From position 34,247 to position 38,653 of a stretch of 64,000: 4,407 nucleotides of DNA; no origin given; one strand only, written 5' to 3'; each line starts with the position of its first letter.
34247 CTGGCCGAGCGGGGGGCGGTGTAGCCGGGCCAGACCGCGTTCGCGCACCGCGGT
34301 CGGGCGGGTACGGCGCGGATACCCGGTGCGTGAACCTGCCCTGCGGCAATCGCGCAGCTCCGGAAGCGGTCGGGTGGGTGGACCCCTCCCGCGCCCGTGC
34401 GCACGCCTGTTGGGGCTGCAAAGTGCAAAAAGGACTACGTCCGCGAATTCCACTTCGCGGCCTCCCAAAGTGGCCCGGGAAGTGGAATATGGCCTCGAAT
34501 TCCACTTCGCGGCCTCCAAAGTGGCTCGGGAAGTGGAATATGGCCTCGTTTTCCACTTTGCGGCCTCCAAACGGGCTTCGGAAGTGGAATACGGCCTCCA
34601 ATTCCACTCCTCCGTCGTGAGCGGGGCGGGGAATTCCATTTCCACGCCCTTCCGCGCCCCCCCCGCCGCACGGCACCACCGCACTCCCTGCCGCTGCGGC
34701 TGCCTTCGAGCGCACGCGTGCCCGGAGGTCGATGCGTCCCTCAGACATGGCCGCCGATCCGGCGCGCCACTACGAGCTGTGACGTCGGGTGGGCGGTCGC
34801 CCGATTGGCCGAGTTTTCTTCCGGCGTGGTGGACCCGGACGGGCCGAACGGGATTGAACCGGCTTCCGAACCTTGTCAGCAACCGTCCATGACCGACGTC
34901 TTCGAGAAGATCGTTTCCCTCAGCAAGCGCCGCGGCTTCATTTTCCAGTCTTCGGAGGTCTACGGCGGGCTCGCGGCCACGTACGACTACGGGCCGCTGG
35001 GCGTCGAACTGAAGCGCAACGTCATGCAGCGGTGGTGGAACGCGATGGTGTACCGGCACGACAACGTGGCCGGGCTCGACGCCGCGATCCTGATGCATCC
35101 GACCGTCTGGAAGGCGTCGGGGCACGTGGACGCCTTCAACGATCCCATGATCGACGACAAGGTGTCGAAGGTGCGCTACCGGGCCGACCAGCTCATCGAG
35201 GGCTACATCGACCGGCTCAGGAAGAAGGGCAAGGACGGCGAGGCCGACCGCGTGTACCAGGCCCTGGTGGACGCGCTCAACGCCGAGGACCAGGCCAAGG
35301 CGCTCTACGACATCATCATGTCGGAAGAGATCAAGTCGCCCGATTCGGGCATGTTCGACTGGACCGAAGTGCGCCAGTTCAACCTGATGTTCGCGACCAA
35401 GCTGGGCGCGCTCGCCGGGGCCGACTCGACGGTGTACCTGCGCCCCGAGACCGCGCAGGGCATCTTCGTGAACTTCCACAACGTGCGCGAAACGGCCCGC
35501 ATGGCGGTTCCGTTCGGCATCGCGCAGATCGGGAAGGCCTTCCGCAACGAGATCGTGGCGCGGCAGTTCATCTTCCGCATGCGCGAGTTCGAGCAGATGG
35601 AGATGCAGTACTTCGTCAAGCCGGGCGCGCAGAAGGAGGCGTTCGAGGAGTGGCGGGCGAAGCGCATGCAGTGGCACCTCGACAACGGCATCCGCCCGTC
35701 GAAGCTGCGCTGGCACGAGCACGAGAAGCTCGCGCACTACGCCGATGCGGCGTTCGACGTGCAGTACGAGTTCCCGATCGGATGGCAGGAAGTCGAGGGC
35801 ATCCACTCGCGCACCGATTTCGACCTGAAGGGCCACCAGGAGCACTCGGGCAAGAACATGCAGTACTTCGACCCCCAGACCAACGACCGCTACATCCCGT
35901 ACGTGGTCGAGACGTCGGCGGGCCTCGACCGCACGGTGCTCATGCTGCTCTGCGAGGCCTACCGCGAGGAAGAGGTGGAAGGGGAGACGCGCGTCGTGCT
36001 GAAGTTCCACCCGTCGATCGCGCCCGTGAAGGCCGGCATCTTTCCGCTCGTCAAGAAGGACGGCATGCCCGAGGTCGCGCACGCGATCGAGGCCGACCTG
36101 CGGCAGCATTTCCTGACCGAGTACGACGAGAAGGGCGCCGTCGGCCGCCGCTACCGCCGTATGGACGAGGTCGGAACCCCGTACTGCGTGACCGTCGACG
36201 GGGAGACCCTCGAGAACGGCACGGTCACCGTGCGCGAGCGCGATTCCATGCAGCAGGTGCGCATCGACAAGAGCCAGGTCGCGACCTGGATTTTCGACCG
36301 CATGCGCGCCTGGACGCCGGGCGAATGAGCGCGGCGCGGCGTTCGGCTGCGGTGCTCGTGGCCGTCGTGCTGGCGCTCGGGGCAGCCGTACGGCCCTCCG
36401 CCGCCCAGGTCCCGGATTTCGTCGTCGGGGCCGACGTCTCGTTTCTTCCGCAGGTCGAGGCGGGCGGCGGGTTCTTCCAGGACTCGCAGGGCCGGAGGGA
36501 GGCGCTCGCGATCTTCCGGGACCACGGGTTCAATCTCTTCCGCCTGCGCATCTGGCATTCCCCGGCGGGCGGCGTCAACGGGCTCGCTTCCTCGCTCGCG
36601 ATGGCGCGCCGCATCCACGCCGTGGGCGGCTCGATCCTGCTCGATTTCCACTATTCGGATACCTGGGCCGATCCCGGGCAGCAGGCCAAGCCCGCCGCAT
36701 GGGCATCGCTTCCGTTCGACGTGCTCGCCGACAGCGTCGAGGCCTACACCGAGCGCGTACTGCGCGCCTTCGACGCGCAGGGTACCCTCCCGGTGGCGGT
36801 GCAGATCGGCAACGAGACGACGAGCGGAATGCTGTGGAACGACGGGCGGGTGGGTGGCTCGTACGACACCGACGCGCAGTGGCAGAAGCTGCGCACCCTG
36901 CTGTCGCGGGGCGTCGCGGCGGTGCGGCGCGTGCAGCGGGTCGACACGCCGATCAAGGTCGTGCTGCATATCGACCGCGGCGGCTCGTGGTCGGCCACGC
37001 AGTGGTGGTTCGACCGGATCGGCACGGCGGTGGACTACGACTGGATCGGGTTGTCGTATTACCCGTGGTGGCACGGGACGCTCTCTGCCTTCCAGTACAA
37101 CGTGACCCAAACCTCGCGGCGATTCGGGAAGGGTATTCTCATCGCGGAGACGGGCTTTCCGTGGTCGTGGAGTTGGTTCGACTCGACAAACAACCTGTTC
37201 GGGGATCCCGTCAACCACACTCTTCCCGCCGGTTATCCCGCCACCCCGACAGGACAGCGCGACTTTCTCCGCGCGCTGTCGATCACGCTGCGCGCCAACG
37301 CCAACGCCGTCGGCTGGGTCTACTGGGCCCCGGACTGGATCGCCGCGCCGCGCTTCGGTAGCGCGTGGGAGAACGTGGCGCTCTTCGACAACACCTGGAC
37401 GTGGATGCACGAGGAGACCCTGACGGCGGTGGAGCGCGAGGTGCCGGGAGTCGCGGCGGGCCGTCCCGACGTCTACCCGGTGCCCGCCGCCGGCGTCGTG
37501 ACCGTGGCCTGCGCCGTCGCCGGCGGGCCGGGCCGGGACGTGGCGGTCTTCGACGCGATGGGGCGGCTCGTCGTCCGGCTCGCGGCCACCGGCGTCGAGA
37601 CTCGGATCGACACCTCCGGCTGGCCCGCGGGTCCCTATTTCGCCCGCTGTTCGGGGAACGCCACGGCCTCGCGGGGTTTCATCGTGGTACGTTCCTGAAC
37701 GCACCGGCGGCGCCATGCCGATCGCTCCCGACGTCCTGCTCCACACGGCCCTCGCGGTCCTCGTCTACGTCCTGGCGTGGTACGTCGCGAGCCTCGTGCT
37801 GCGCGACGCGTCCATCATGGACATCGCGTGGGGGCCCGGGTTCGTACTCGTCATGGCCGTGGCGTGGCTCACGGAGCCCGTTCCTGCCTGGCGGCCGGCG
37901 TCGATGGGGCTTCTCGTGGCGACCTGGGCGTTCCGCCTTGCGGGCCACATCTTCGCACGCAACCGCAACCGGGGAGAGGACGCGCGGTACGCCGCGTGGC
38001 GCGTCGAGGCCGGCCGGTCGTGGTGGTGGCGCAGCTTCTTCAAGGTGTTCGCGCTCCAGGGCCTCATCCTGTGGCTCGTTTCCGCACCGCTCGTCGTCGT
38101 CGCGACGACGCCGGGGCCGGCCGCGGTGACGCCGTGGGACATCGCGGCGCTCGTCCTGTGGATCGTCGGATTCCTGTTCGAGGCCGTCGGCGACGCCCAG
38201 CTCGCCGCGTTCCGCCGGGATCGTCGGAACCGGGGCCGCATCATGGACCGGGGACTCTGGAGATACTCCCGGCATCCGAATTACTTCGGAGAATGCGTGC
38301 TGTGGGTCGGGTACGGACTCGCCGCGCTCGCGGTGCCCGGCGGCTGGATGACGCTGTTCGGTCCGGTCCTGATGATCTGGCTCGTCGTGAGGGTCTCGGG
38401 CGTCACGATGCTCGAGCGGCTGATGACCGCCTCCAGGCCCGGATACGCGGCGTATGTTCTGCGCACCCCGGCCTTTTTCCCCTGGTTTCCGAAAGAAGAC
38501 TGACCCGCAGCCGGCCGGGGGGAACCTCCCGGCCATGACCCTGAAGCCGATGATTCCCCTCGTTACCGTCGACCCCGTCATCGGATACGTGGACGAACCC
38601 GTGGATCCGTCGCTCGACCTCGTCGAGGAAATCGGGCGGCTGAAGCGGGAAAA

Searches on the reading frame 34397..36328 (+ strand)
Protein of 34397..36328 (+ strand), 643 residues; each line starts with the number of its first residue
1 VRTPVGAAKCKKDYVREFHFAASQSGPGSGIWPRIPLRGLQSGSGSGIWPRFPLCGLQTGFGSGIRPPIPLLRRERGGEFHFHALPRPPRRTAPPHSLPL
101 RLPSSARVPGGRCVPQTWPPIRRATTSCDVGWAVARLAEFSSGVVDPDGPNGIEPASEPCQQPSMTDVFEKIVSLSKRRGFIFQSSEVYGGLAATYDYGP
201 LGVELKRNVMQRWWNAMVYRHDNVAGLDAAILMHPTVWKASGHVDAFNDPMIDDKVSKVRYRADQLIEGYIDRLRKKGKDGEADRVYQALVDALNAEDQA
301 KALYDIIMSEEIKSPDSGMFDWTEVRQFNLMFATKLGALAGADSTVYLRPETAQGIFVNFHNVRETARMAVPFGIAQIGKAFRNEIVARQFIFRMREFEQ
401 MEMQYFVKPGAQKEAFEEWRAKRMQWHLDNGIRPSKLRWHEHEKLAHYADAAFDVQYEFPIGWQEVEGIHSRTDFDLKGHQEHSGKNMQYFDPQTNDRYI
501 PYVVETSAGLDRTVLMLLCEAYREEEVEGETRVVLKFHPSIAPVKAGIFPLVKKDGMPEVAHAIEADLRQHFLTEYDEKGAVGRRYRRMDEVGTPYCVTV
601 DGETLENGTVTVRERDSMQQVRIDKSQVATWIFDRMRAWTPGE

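Call 60: search_protein_families(library=pfam, proteins=[window:34397-36328:+], max_evalue=0.0001)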
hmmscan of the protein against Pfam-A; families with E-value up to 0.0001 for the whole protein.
window:34397-36328:+ (643 aa): 2 families
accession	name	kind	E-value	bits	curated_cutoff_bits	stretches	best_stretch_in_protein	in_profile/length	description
PF03129.25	HGTP_anticodon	-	5.6e-18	65.3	21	1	546-632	2-91/94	Anticodon binding domain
PF00587.30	tRNA-synt_2b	-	2e-08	34.9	29.3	1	345-517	10-175/179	tRNA synthetase class II core domain (G, H, P, S and T)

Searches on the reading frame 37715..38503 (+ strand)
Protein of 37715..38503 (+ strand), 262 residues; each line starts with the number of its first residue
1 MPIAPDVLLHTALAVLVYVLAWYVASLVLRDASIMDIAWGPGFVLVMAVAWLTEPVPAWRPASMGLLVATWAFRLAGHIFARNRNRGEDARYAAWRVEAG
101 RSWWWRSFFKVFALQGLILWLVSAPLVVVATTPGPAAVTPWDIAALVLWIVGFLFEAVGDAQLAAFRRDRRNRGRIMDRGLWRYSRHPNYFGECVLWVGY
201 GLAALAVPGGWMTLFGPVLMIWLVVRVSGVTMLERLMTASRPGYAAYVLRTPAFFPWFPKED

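Call 60: search_protein_families(library=pfam, proteins=[window:37715-38503:+], max_evalue=0.0001)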
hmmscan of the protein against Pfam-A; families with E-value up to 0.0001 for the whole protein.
window:37715-38503:+ (262 aa): 2 families
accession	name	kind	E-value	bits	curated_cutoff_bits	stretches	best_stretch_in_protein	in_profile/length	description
PF06966.17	DUF1295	-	1.5e-65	221.5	20.4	1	22-251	1-235/235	Protein of unknown function (DUF1295)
PF02544.21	Steroid_dh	-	5.2e-11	43.2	22.6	1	144-216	44-116/150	3-oxo-5-alpha-steroid 4-dehydrogenase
